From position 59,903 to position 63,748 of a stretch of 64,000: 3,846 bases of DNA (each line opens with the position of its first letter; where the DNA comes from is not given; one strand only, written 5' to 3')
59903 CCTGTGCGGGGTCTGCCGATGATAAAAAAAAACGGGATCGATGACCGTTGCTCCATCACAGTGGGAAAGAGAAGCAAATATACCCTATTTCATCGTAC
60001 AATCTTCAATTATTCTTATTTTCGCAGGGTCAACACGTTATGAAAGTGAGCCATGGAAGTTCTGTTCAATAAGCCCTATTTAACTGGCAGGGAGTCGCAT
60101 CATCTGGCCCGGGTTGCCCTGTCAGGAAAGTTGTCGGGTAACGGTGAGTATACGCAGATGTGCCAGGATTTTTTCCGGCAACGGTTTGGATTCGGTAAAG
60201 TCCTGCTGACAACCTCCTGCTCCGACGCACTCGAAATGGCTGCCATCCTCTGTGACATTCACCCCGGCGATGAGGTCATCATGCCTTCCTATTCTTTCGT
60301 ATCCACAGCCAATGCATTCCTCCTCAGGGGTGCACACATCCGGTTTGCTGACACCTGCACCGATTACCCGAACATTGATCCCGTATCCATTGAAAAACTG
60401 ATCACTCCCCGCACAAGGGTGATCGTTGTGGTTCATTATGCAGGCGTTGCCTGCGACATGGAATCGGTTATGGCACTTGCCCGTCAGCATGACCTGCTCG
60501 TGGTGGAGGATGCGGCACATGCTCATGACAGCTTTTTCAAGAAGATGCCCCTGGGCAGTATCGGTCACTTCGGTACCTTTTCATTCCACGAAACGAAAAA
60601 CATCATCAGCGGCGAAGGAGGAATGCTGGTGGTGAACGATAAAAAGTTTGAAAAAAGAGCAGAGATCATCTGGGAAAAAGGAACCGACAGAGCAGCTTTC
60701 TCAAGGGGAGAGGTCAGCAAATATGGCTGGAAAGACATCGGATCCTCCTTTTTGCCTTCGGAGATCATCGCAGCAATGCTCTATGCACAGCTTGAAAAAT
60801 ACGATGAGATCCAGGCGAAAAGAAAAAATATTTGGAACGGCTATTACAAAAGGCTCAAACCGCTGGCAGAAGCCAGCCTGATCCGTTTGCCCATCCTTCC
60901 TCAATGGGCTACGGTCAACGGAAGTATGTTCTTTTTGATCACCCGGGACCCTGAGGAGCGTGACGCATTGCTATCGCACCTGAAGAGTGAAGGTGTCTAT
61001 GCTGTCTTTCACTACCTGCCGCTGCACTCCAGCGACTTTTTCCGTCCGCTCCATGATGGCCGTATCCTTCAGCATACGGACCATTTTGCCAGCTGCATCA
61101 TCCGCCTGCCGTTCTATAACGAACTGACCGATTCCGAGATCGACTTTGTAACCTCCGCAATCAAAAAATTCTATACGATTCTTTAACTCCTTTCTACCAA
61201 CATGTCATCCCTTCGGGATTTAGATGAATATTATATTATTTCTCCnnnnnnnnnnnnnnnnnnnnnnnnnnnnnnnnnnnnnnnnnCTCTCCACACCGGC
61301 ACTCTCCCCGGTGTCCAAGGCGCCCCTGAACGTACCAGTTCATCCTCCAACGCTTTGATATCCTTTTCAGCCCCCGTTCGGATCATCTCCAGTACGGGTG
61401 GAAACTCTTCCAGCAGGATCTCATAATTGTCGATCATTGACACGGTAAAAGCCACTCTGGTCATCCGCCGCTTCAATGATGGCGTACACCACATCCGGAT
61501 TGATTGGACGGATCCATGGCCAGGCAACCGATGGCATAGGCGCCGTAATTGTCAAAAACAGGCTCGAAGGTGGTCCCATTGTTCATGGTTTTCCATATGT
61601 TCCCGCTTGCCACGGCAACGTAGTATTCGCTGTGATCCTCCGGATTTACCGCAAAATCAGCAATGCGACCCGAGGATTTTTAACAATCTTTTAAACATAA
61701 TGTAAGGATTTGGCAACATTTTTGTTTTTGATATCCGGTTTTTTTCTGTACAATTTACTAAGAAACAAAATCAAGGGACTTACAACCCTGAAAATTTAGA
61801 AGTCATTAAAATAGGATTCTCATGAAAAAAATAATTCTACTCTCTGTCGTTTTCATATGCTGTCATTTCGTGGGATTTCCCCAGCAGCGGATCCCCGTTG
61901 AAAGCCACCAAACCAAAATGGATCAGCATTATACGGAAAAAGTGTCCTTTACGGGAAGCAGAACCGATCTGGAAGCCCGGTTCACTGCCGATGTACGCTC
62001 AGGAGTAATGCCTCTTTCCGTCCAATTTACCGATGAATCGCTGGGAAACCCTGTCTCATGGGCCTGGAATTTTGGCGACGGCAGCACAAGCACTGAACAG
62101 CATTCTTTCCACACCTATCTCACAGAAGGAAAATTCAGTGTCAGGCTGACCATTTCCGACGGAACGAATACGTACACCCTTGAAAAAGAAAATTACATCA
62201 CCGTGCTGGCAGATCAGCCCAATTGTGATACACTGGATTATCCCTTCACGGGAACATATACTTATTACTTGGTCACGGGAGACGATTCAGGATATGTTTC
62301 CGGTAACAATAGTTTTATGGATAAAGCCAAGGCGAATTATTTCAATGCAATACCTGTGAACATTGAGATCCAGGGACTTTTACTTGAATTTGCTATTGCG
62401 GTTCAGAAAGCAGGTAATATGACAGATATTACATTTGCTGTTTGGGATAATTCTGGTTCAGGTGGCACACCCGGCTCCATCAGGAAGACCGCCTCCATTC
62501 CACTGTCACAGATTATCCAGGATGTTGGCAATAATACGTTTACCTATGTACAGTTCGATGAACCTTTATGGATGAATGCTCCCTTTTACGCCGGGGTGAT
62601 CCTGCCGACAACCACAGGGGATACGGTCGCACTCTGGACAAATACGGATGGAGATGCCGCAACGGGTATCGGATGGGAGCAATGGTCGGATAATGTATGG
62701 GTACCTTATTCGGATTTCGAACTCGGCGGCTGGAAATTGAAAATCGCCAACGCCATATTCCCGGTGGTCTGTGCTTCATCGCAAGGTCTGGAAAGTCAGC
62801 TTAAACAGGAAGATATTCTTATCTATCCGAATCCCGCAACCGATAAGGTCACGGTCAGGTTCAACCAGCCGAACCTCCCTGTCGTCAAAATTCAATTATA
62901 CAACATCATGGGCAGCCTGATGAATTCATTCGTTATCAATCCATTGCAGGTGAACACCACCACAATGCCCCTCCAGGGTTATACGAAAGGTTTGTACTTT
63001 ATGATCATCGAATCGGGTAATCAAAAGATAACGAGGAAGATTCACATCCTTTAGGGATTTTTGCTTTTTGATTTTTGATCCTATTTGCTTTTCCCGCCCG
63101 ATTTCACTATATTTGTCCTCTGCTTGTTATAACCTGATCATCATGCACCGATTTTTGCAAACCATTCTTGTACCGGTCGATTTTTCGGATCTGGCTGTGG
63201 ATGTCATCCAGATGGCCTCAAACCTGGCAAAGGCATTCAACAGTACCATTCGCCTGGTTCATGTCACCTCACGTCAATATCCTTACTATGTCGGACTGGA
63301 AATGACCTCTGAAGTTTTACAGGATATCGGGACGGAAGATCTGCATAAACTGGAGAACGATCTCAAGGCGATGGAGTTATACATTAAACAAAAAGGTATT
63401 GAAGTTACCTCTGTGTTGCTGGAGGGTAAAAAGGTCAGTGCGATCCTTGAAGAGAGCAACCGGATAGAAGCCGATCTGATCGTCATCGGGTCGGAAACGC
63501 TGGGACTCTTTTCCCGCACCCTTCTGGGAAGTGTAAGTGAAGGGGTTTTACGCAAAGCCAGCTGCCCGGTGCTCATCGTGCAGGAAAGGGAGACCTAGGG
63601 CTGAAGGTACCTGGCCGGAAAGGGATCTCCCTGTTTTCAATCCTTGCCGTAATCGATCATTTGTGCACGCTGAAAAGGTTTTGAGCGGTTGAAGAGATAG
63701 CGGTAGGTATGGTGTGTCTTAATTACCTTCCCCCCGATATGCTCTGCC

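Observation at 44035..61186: Arn/Gtr-style periplasmic glycosylation route (aminotransferase, N-acetyltransferase, ArnC-like GT2, flippase, TPR-fused GT-C) with no polymerisation genes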

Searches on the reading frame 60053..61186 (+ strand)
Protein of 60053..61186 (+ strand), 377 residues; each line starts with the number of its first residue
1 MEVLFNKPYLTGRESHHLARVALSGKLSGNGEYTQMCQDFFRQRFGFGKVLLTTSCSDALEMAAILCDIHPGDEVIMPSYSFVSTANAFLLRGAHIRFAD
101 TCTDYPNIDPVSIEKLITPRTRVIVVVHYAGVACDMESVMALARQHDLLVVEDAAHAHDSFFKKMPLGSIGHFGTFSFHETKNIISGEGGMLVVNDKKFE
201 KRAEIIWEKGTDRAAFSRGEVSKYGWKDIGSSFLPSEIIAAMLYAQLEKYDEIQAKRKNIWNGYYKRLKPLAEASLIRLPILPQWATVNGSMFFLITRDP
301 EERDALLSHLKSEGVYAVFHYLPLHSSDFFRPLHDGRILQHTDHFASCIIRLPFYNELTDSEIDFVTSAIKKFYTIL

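Call 5: search_protein_families(library=pfam, proteins=[window:60053-61186:+], max_evalue=0.01)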
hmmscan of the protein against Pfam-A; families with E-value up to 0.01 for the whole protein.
window:60053-61186:+ (377 aa): 5 families
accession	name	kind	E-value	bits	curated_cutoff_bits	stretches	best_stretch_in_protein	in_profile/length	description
PF01041.23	DegT_DnrJ_EryC1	-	5.1e-80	269.8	19.8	1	13-370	6-359/360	DegT/DnrJ/EryC1/StrS aminotransferase family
PF00155.27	Aminotran_1_2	-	1.1e-08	35.2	19.7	1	29-158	43-190/361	Aminotransferase class I and II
PF00266.25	Aminotran_5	-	2.4e-06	27.2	21.5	1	49-157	63-179/371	Aminotransferase class-V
PF01053.26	Cys_Met_Meta_PP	-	0.0003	19.9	27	1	52-168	71-188/381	Cys/Met metabolism PLP-dependent enzyme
PF01212.27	Beta_elim_lyase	-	0.0019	18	27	1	34-204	34-221/288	Beta-eliminating lyase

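Call 7: search_protein_families(library=ncbifam, proteins=[window:60053-61186:+], max_evalue=0.001)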
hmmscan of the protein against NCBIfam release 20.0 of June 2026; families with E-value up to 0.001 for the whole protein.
window:60053-61186:+ (377 aa): 25 families
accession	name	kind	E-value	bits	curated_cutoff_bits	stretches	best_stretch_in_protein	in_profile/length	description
NF008687.0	PRK11706.1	equivalog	1.4e-156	521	375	1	3-374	2-374/375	dTDP-4-amino-4,6-dideoxygalactose transaminase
TIGR02379.1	ECA_wecE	subfamily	3e-142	473.9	434.85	1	4-374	3-375/376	dTDP-4-amino-4,6-dideoxy-D-glucose transaminase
NF008658.2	PRK11658.1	equivalog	2e-58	197.9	631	1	5-372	7-375/379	UDP-4-amino-4-deoxy-L-arabinose aminotransferase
TIGR03588.1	PseC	equivalog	1.6e-57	195.1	423.5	1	30-372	28-378/380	UDP-4-amino-4,6-dideoxy-N-acetyl-beta-L-altrosamine transaminase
TIGR04181.1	NHT_00031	hypoth_equivalog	4.1e-46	157.5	420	1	5-353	3-357/359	LegC family aminotransferase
TIGR04427.1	PLP_DesI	equivalog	2.5e-37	128.9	650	1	31-371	51-380/390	dTDP-4-dehydro-6-deoxyglucose aminotransferase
NF011936.0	PRK15407.1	equivalog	1.3e-33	116.4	423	1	14-374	48-436/440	lipopolysaccharide biosynthesis protein RfbH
NF041364.1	GntC_guanitoxin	equivalog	1.8e-08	33.7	415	1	49-155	62-175/356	guanitoxin biosynthesis PLP-dependent (S)-gamma-hydroxy-L-arginine cyclodehydratase GntC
NF005816.0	PRK07682.1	equivalog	2.8e-08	32.8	620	1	49-158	92-207/390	aminotransferase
NF005732.0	PRK07550.1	equivalog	9e-08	31.6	366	1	30-153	76-205/389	aminotransferase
NF006569.0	PRK09082.1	subfamily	1.3e-07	31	420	1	50-161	94-210/386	methionine aminotransferase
NF009079.0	PRK12414.1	subfamily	1.9e-07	30.5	481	1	43-161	85-209/384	methionine aminotransferase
NF004770.0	PRK06108.1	subfamily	1.4e-06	27.4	422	1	38-161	87-217/396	pyridoxal phosphate-dependent aminotransferase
NF005855.0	PRK07777.1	equivalog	1.9e-06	27.5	553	1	49-163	91-212/391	pyridoxal phosphate-dependent aminotransferase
TIGR03947.1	viomycin_VioD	equivalog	8.3e-06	24.9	390.9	1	48-127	70-149/359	capreomycidine synthase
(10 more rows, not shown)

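Call 83: find_encoding_contigs(protein=window:60053-61186:+, flank=10000, max_places=1)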
Protein window:60053-61186:+ (377 aa): 9 contigs read that carry it; 1 place shown.
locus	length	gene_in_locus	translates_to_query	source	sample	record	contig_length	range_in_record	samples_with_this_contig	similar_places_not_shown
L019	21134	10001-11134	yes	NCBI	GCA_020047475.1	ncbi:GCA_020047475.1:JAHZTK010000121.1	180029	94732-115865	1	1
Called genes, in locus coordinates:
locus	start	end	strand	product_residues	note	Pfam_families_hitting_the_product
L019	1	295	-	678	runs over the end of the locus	PF00501:AMP-binding, PF23024:AMP-dom_DIP2-like (weak), PF00550:PP-binding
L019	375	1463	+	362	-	PF08545:ACP_syn_III, PF08541:ACP_syn_III_C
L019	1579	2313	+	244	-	PF00106:adh_short, PF08659:KR, PF13561:adh_short_C2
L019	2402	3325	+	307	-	PF00535:Glycos_transf_2, PF10111:Glyco_tranf_2_2 (weak)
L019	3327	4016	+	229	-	PF13302:Acetyltransf_3, PF13420:Acetyltransf_4 (weak)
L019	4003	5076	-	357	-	PF00685:Sulfotransfer_1, PF13469:Sulfotransfer_3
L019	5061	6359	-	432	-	PF01943:Polysacc_synt, PF13440:Polysacc_synt_3, PF03023:MurJ, PF01554:MatE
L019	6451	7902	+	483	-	PF03062:MBOAT, PF13813:MBOAT_2 (weak)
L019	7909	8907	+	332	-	PF27429:LB_356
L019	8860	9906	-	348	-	PF00685:Sulfotransfer_1, PF13469:Sulfotransfer_3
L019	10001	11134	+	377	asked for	PF01041:DegT_DnrJ_EryC1, PF00155:Aminotran_1_2 (weak), PF00266:Aminotran_5 (weak)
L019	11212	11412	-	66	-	-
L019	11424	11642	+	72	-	-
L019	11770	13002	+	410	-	PF00801:PKD, PF18911:PKD_4, PF18962:Por_Secre_tail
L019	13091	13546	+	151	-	PF00582:Usp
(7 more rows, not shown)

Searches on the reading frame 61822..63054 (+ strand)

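Call 5: search_protein_families(library=pfam, proteins=[window:61822-63054:+], max_evalue=0.01)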
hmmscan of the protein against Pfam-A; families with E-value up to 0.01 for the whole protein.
window:61822-63054:+ (410 aa): 3 families
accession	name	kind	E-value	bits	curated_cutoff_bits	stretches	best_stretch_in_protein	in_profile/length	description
PF18911.6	PKD_4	-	7e-15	55.3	27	1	63-128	20-85/85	PKD domain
PF18962.6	Por_Secre_tail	-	1.7e-13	51.1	27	1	334-409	1-75/75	Secretion system C-terminal sorting domain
PF00801.26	PKD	-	1.1e-10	41.8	23.5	1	63-117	13-71/80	PKD domain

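Call 7: search_protein_families(library=ncbifam, proteins=[window:61822-63054:+], max_evalue=0.001)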
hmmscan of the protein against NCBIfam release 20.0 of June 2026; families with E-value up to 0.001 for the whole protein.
window:61822-63054:+ (410 aa): 3 families
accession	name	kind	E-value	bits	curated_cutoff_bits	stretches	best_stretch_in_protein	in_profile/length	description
TIGR04183.1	Por_Secre_tail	domain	8.6e-12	44.9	23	1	334-407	1-69/72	T9SS type A sorting domain-containing protein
NF038113.1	T9SSA_dep_M36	equivalog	3.6e-09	35.3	885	1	324-407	785-866/869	T9SS-dependent M36 family metallopeptidase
TIGR00864.1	PCC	subfamily_domain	0.00065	16.2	1861.4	1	69-111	1417-1459/2700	polycystin cation channel protein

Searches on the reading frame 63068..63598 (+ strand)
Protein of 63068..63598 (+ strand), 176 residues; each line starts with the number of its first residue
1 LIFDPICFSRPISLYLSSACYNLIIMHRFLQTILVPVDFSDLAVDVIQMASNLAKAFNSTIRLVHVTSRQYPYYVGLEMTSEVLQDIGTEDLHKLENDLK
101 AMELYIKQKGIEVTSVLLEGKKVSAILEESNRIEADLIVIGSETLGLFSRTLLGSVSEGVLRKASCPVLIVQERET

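Call 5: search_protein_families(library=pfam, proteins=[window:63068-63598:+], max_evalue=0.01)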
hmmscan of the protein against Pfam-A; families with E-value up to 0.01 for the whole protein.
window:63068-63598:+ (176 aa): 1 family
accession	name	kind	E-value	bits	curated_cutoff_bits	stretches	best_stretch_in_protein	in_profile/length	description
PF00582.32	Usp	-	2.2e-30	106.5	24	1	31-171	3-140/141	Universal stress protein family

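Call 82: find_encoding_contigs(protein=window:63068-63598:+, flank=10000, max_places=1)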
Protein window:63068-63598:+ (176 aa): 1 contig read that carries it; 1 place shown.
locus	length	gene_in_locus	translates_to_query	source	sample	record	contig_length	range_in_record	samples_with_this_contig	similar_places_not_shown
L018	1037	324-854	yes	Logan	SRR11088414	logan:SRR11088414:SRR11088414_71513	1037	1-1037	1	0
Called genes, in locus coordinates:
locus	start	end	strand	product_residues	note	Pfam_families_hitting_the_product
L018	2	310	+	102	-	?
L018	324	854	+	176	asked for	PF00582:Usp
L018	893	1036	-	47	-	?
